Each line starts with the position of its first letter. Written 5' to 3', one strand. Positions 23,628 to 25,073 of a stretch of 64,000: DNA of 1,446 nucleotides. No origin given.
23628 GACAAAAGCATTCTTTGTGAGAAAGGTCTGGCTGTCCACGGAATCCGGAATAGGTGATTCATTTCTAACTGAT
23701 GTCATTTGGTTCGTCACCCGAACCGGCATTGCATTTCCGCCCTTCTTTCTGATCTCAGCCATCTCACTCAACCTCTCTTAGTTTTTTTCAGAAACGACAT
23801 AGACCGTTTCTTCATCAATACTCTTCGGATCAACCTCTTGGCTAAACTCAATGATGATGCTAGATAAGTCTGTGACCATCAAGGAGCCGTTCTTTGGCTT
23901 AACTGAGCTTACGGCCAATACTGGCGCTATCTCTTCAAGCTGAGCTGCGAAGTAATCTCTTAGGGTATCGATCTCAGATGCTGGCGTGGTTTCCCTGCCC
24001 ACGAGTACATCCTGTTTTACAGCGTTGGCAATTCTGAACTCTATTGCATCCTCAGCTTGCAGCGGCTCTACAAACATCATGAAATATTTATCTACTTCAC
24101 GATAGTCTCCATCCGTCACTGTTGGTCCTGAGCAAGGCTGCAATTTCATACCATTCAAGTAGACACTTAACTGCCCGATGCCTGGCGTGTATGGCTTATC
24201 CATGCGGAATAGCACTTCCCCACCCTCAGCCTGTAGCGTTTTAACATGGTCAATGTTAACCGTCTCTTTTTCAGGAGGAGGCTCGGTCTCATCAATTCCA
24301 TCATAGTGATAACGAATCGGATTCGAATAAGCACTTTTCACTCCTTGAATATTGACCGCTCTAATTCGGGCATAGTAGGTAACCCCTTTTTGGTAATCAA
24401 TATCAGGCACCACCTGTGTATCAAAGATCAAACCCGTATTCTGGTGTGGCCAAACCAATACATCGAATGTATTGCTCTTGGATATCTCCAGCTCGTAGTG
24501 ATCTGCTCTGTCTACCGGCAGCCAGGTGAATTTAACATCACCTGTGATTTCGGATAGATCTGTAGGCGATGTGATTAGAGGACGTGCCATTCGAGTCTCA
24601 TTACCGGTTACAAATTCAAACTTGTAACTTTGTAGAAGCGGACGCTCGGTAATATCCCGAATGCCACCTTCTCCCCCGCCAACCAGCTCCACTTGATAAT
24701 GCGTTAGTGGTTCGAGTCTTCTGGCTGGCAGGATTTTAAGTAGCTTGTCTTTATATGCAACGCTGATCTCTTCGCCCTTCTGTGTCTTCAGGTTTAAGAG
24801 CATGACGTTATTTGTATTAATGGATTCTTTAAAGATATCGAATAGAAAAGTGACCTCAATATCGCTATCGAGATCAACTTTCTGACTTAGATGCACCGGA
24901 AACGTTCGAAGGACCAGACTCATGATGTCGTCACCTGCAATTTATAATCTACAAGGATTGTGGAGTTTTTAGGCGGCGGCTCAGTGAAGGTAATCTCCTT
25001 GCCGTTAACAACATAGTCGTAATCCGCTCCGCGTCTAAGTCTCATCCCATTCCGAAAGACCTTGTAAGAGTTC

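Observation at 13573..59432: Recurring 14-bp palindrome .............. at operon starts: candidate phage-specific promoter or operator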

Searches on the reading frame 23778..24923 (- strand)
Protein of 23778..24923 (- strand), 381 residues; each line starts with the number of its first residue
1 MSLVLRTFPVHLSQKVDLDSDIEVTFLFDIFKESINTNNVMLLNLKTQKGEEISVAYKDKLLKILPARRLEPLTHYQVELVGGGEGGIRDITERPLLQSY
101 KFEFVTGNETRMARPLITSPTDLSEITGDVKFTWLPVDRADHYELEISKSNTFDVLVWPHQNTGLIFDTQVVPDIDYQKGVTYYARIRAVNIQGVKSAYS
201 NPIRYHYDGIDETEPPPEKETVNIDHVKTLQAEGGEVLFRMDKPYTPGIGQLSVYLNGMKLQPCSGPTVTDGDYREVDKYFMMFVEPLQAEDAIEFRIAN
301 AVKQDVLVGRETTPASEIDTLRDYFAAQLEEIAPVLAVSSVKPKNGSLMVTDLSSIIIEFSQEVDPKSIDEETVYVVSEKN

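Call 13: search_protein_families(library=phrogs, proteins=[window:23778-24923:-])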
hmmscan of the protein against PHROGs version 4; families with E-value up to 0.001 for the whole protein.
window:23778-24923:- (381 aa): 1 family
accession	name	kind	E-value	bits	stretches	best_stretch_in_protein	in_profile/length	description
phrog_31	-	tail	0.00014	20.7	1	127-200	887-955/1565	central tail fiber J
